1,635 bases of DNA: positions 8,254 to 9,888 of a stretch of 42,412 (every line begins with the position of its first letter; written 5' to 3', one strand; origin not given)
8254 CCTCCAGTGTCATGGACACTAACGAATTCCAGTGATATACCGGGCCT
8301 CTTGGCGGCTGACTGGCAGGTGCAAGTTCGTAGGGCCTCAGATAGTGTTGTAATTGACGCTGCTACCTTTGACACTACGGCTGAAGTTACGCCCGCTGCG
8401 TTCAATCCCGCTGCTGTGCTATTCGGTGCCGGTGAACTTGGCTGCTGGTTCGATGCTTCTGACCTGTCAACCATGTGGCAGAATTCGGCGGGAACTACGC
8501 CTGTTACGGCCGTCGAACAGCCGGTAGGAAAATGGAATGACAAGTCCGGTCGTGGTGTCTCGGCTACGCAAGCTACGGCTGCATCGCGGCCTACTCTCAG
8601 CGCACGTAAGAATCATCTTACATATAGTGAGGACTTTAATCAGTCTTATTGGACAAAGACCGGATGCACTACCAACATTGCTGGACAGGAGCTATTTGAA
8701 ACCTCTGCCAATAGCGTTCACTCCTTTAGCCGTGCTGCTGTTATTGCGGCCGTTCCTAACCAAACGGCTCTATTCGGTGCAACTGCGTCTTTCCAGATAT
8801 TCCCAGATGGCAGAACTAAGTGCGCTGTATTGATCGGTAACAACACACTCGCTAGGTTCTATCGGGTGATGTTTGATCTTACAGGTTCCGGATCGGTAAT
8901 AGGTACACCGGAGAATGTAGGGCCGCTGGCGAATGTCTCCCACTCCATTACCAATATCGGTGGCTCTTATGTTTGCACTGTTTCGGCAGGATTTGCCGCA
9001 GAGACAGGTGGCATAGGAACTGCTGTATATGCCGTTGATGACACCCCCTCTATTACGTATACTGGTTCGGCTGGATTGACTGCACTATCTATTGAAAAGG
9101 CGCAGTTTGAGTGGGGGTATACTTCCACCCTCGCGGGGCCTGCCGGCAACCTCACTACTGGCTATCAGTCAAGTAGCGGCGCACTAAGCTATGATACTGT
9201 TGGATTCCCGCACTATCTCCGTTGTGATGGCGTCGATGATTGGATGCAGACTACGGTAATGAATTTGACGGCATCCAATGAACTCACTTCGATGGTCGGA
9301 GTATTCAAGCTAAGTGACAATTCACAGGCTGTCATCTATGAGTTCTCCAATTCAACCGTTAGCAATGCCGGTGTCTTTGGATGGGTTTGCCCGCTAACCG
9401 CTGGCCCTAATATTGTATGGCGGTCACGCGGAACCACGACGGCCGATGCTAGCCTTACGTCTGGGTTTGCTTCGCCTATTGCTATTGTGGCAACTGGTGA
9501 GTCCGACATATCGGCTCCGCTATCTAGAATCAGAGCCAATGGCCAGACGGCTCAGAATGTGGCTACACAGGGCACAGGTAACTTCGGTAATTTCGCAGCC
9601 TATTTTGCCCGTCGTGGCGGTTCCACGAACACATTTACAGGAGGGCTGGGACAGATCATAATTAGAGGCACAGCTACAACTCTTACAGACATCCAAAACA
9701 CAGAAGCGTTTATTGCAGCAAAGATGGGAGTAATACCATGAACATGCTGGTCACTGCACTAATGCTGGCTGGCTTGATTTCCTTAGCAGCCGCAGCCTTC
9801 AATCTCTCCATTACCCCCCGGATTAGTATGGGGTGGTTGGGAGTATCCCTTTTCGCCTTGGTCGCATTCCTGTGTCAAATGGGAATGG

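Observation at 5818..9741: Six-fold tandem array of an unassigned ~129-aa domain ending in a LamG-like lectin module, encoded between capsid and tail genes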

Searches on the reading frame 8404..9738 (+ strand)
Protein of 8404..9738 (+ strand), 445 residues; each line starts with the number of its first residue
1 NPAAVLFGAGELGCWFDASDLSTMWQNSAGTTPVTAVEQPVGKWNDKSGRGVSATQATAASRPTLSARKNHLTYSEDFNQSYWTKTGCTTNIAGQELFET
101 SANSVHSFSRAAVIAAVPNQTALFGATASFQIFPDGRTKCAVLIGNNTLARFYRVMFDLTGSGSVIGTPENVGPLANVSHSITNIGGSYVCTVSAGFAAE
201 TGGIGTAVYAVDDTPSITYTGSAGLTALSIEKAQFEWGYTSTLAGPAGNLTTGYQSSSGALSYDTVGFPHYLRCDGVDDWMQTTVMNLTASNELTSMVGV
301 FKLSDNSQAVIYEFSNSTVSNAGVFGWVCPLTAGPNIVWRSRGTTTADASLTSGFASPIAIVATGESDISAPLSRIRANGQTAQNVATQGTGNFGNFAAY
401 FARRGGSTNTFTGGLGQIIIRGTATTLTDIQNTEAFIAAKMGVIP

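Call 20: search_protein_families(library=pfam, proteins=[window:8404-9738:+], max_evalue=1)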
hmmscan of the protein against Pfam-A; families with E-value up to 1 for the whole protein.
window:8404-9738:+ (445 aa): 0 families

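Call 21: search_protein_families(library=phrogs, proteins=[window:8404-9738:+], max_evalue=0.01)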
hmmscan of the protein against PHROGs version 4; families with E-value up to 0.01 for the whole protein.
window:8404-9738:+ (445 aa): 1 family
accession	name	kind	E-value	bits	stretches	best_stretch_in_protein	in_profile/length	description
phrog_10356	-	head and packaging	1.2e-07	31.3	1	10-111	386-481/852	virion structural protein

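Call 23: find_homologous_proteins(query=window:8404-9738:+, max_evalue=0.001)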
Query window:8404-9738:+ (445 aa): 751 proteins with E <= 0.001 among 8000 candidates; the best 120 are listed.
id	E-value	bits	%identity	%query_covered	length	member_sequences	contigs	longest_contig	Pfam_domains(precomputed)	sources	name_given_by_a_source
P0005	1.1e-68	251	40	98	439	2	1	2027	PF13385.14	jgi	jgi:hypothetical protein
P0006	3.0e-64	236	40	99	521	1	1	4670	PF13385.14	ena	-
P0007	4.7e-64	235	39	98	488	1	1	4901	-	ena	-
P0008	6.8e-64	235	40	99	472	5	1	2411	PF13385.14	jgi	jgi:hypothetical protein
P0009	4.6e-63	232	43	43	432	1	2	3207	-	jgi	jgi:hypothetical protein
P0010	2.8e-62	229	38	99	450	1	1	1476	-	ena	-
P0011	1.5e-60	224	37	98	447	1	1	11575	-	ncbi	-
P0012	7.3e-60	222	36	97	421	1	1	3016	-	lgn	-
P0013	9.6e-60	221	37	99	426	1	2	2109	-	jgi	-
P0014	1.0e-59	221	39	98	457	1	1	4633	-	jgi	-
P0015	2.8e-59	220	37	99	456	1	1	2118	-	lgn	-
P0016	1.0e-58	218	37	98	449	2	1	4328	-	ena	-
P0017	1.3e-58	217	35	97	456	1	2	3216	-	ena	-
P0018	2.2e-58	217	38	46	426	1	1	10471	-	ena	-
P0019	2.4e-58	217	64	16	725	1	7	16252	PF13385.14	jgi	jgi:hypothetical protein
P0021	1.5e-57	214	38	98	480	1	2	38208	-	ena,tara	tara:strand:+ start:16553 stop:17995 length:1443 start_codon:yes stop_codon:yes gene_type:complete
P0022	2.2e-57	213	38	98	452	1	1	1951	PF13385.14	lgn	-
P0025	8.7e-57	211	37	98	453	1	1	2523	PF13385.14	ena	-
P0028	1.9e-56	210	41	42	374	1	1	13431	PF13385.14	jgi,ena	jgi:hypothetical protein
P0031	8.8e-56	208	37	99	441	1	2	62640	PF13385.14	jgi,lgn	-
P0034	1.4e-55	207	33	98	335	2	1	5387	PF13385.14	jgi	jgi:hypothetical protein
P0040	1.2e-54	204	70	19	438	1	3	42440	-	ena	-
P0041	4.7e-54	202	37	98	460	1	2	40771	-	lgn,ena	-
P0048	1.2e-52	198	41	42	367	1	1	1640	PF13385.14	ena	-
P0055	5.6e-52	196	40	42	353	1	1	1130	PF13385.14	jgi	jgi:hypothetical protein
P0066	6.9e-51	192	34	97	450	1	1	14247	PF13385.14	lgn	-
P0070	1.4e-50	191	34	88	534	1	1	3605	PF13385.14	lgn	-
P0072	2.3e-50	190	42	39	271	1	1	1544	PF13385.14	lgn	-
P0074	2.7e-50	190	41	40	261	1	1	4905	PF13385.14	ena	-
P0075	3.3e-50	190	43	41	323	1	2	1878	PF13385.14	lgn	-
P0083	1.7e-49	187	36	99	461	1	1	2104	PF13385.14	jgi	jgi:hypothetical protein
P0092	1.1e-48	185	40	42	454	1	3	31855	PF13385.14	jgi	jgi:hypothetical protein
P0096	2.1e-48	184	42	41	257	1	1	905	PF13385.14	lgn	-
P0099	5.1e-48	183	33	89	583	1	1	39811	PF13385.14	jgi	jgi:hypothetical protein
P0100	5.3e-48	182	41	39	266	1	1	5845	PF13385.14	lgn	-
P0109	2.5e-47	180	33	100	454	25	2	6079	PF13385.14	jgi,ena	-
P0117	1.1e-46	178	38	40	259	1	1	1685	PF13385.14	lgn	-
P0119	2.0e-46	177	38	42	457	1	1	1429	PF13385.14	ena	-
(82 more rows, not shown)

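Call 40: find_encoding_contigs(protein=P0021, flank=10000, max_places=2)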
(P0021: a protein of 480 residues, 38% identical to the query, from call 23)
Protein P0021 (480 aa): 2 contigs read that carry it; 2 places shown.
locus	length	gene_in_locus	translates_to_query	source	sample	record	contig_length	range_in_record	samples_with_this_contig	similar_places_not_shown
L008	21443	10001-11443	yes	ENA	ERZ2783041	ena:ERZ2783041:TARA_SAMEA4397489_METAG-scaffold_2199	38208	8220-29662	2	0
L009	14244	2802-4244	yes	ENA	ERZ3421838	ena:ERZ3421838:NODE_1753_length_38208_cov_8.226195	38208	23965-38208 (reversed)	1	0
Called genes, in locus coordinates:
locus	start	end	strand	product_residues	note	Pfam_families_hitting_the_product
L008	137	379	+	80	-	-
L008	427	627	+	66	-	-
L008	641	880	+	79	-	-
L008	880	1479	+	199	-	-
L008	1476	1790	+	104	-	-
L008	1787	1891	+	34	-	-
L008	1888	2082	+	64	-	-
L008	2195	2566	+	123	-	PF18932:DUF5681 (weak)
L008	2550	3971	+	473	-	PF17289:Terminase_6C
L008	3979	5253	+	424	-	PF04860:Phage_portal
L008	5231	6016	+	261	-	PF04233:Phage_Mu_F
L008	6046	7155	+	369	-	PF04586:Peptidase_S78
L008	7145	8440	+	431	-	PF05065:Phage_capsid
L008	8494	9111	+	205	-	PF13392:HNH_3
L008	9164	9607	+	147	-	-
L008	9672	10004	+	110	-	-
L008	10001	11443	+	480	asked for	-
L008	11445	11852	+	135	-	-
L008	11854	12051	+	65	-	-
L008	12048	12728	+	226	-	PF24163:HCP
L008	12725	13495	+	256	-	-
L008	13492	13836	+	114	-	PF05521:Phage_HCP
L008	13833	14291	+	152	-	-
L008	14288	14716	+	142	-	PF11367:Tail_completion_gp17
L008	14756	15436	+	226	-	PF06199:Phage_tail_2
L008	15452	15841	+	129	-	PF06199:Phage_tail_2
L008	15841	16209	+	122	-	-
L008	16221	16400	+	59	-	-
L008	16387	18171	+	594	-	-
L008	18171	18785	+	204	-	-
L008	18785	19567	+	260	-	-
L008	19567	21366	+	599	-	-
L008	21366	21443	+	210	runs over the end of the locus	-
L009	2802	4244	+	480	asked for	-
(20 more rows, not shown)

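Call 41: find_encoding_contigs(protein=P0041, flank=10000, max_places=2)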
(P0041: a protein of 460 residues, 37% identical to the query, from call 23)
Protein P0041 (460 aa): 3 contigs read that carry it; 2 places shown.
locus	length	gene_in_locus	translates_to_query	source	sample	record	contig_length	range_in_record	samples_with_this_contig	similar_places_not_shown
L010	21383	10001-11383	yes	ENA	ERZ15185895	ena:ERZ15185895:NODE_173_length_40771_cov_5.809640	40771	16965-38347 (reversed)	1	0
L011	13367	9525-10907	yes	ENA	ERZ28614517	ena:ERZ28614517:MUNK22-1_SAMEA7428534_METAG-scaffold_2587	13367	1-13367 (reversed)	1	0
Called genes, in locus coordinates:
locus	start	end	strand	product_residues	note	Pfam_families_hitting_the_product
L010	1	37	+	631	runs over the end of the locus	-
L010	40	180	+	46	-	-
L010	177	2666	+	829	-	-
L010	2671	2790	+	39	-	-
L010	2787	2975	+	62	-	-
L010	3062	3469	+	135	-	PF00166:Cpn10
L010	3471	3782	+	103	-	PF11195:Tad2-like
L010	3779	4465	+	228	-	PF02026:RyR, PF13876:Phage_gp49_66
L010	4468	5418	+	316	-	-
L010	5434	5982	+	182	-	-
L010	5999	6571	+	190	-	-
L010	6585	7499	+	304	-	PF25209:Phage_capsid_4, PF10124:Mu-like_gpT (weak)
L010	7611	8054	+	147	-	-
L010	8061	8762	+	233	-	PF24175:SU10_adaptor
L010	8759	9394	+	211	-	PF24175:SU10_adaptor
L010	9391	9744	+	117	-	PF19174:DUF5856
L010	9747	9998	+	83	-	-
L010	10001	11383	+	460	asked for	-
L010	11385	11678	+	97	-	-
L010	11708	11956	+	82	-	-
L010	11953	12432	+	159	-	PF05838:Glyco_hydro_108, PF09374:PG_binding_3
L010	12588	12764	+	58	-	-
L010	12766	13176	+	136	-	PF11351:GTA_holin_3TM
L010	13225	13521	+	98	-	-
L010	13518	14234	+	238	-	PF01391:Collagen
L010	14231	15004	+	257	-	-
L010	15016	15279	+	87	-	-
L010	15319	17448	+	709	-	-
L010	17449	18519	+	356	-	-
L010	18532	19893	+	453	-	-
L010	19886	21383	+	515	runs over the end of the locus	-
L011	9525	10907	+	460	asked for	-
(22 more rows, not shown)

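Call 42: find_encoding_contigs(protein=P0040, flank=10000, max_places=2)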
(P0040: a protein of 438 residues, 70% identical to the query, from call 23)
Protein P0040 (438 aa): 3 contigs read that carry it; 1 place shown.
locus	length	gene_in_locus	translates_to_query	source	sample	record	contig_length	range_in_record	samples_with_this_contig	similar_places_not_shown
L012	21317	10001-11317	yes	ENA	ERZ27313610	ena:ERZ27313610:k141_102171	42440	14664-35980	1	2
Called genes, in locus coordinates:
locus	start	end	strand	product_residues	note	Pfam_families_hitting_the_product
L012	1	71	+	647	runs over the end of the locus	PF18760:ART-PolyVal (weak)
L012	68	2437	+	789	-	-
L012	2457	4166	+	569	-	-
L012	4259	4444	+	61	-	-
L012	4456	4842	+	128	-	-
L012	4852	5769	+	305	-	-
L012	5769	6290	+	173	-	-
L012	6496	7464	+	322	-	-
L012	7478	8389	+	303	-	PF25209:Phage_capsid_4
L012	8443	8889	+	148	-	-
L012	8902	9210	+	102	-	-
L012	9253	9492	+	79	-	PF19846:DUF6321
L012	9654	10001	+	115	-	-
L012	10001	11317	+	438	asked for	-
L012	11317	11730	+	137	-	-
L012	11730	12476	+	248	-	PF24175:SU10_adaptor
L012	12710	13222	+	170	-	-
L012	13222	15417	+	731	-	-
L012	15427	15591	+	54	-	-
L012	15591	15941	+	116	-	PF25590:DUF7936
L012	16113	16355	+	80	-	-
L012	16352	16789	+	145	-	PF01510:Amidase_2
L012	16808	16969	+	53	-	PF23987:Phage_holin_10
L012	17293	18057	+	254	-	PF24175:SU10_adaptor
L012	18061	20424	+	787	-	-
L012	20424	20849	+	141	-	-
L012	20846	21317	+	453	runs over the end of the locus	-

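Call 45: search_solved_structures(query=A2, max_evalue=1, show_alignments=2)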
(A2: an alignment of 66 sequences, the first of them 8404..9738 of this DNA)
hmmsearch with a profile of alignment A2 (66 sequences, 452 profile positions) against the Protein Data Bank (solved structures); distinct sequences matched with E-value up to 1: 4.
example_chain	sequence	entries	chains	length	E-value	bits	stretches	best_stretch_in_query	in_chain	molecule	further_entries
6tb9_F3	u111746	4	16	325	9.2e-33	117.2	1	88-259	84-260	Head spike fiber Rcc01080 | Uncharacterized protein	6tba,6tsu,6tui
9occ_C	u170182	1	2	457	3.4e-15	59.3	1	90-253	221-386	Tail fiber protein gp17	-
8env_K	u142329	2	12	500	5.4e-15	58.6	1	87-258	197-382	Structural protein gp45 | Triplex gp45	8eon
9b45_v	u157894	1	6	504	5.6e-15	58.6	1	87-258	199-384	gp46 Baseplate wedge 2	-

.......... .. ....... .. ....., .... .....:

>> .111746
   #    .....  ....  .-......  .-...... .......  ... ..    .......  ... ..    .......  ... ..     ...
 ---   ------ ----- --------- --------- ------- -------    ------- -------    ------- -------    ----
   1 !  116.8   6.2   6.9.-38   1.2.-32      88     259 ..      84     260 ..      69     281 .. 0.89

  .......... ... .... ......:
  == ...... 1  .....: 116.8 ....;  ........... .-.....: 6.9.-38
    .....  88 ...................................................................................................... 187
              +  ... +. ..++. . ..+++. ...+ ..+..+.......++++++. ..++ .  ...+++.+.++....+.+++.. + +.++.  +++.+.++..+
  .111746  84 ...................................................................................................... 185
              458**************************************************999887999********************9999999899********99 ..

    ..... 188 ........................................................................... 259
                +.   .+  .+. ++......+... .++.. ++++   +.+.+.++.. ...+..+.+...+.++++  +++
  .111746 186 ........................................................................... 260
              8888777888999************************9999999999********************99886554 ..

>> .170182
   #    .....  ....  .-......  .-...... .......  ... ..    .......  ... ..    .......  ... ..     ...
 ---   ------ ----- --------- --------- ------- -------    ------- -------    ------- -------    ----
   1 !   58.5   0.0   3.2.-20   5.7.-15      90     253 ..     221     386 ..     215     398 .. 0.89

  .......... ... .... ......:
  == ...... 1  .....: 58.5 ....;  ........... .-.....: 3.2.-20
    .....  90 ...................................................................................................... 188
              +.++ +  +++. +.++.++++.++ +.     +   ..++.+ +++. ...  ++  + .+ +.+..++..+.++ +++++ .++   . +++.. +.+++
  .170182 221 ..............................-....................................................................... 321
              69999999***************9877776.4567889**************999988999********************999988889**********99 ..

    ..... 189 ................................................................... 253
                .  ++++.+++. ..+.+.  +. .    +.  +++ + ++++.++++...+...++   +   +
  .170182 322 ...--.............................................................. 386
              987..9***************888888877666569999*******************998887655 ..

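Call 59: predict_structure(alignment_id=A2)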
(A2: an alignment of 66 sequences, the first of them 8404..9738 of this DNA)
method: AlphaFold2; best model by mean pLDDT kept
length: 445 residues; sequences in the alignment: 66
mean_pLDDT: 89.8   pTM: 0.86
mean pLDDT of the five models: 89.8, 88.1, 87.8, 84.0, 83.0
residues with pLDDT >= 90: 320; 70-90: 92; 50-70: 19; < 50: 14
segments of 3 or more residues with pLDDT < 50: 239-251
pLDDT, mean of each block of 10 residues (from residue 1): 92 97 98 97 97 97 93 89 92 89 93 57 75 94 86 95 93 87 93 82 85 94 89 70 34 79 92 95 97 98 89 96 97 92 98 87 97 96 97 98 93 96 97 95 81
secondary structure, 60 per line:
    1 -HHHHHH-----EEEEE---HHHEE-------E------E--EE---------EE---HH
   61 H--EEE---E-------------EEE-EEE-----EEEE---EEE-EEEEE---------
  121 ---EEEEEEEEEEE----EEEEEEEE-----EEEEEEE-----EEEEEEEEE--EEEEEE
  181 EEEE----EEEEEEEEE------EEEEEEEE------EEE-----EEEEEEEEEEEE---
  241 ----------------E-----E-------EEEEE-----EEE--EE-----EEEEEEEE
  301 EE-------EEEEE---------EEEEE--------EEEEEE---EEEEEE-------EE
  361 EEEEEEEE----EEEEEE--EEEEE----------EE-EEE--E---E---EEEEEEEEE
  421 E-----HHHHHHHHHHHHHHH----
elements in order: H2-7 E13-17 E64-66 E84-86 E88-90 E96-99 E103-105 E107-111 E124-134 E139-146 E152-158 E164-172 E175-184 E189-197 E204-211 E218-220 E226-237 E271-275 E281-283 E293-302 E310-314 E324-328 E337-342 E346-351 E359-368 E373-378 E381-385 E399-401 E412-421 H427-441

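Call 62: fold_search(model_id=the predicted structure, library=pdb)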
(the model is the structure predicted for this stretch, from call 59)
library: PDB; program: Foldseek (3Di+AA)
matches with E <= 10: 1313; with E <= 0.001: 112
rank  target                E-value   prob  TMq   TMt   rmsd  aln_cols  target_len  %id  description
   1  5ik4                  6.8e-09  1.00  0.26  0.29  20.0       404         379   13  Laminin A2LG45 C-form, Apo. (released 2016-08-10)
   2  5ik7_B                1.2e-08  1.00  0.28  0.33  18.9       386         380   14  Laminin A2LG45 I-form, Apo. (released 2016-08-10)
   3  5ik8_B                1.3e-08  1.00  0.27  0.31  19.5       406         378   11  Laminin A2LG45 I-form, G6/7 bound. (released 2016-08-10)
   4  1dyk                  2.5e-08  1.00  0.27  0.31  19.9       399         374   12  Laminin alpha 2 chain LG4-5 domain pair (released 2001-02-04)
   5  5ik7_A                2.5e-08  1.00  0.27  0.31  20.5       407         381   14  Laminin A2LG45 I-form, Apo. (released 2016-08-10)
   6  2jd4_A                2.9e-08  1.00  0.27  0.31  19.9       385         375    8  Mouse laminin alpha1 chain, domains LG4-5 (released 2007-02-27)
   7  1okq                  1.1e-07  1.00  0.27  0.32  19.9       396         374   12  LAMININ ALPHA 2 CHAIN LG4-5 DOMAIN PAIR, CA1 SITE MUTANT (released 2003-09-11)
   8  2jd4_B                1.4e-07  1.00  0.26  0.31  20.3       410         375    9  Mouse laminin alpha1 chain, domains LG4-5 (released 2007-02-27)
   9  1mz6                  2.4e-05  1.00  0.30  0.22  22.6       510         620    9  Trypanosoma rangeli sialidase in complex with the inhibitor DANA (released 2002-10-16)
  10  5xau_D                2.8e-05  0.99  0.23  0.18  20.2       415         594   11  Crystal structure of integrin binding fragment of laminin-511 (released 2017-09-20)
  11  5mc9_A                4.3e-05  1.00  0.26  0.21  12.3       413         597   10  Crystal structure of the heterotrimeric integrin-binding region of laminin-111 (released 2017-02-08)
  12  6er4_A                5.8e-05  1.00  0.27  0.54   6.1       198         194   13  Ruminococcus gnavus IT-sialidase CBM40 bound to alpha2,6 sialyllactose (released 2018-05-02)
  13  8env_K                6.5e-05  1.00  0.29  0.26  17.0       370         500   14  In situ cryo-EM structure of Pseudomonas phage E217 tail baseplate in C6 map (released 2023-07-26)
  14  3b69                  7.2e-05  1.00  0.30  0.22  20.2       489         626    9  T cruzi Trans-sialidase complex with benzoylated NANA derivative (released 2008-05-13)
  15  4xyx                  7.6e-05  1.00  0.28  0.20   4.8       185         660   14  NanB plus Optactamide (released 2016-02-10)
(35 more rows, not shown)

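Call 79: search_protein_families(library=ncbifam, proteins=[P0012], max_evalue=0.1)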
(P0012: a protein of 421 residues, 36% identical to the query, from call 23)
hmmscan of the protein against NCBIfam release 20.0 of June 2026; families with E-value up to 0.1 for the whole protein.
P0012 (421 aa): 1 family
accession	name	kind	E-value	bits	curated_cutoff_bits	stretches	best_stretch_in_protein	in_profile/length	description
NF048003.1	GTA_spike_fiber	domain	1e-15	58.8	36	1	89-221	5-162/182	phage head spike fiber domain-containing protein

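Call 105: search_dna_similar(query=P0012, collection=phages, mode=protein, max_evalue=1e-10, max_rows=25)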
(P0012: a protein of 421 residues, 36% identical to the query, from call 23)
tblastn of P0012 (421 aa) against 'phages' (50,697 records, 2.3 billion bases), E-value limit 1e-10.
Records with a match: 2; places in all: 2; records where one place covers at least 80% of the query: 2.
Best place of each record, by identity: <60% 2.
By first word of the organism name: Xanthomonas 1; Pseudomonas 1.
By host as written in the record: Xanthomonas citri 1; Pseudomonas sp. ZM01 1.
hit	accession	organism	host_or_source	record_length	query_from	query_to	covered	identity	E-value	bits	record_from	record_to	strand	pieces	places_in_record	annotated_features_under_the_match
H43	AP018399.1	Xanthomonas phage XacN1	Xanthomonas citri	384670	33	416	91%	32.5%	2e-49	186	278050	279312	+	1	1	glycerophosphoryl diester phosphodiesterase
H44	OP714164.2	Pseudomonas phage vB_PsaM_M1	Pseudomonas sp. ZM01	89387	32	416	91%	32.1%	9e-38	151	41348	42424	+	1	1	hypothetical protein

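Call 117: find_encoding_contigs(protein=P0006, flank=5000, max_places=2)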
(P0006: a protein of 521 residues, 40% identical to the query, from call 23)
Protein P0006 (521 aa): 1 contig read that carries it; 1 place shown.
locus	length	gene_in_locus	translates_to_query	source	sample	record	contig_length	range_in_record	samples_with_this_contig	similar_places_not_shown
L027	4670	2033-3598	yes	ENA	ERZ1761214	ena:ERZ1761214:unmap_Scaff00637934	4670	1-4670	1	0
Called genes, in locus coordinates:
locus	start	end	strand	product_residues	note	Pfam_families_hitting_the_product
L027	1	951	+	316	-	?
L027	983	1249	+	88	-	-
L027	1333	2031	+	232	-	-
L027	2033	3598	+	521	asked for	PF13385:Laminin_G_3 (weak)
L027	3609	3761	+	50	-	-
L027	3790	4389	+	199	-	-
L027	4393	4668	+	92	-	?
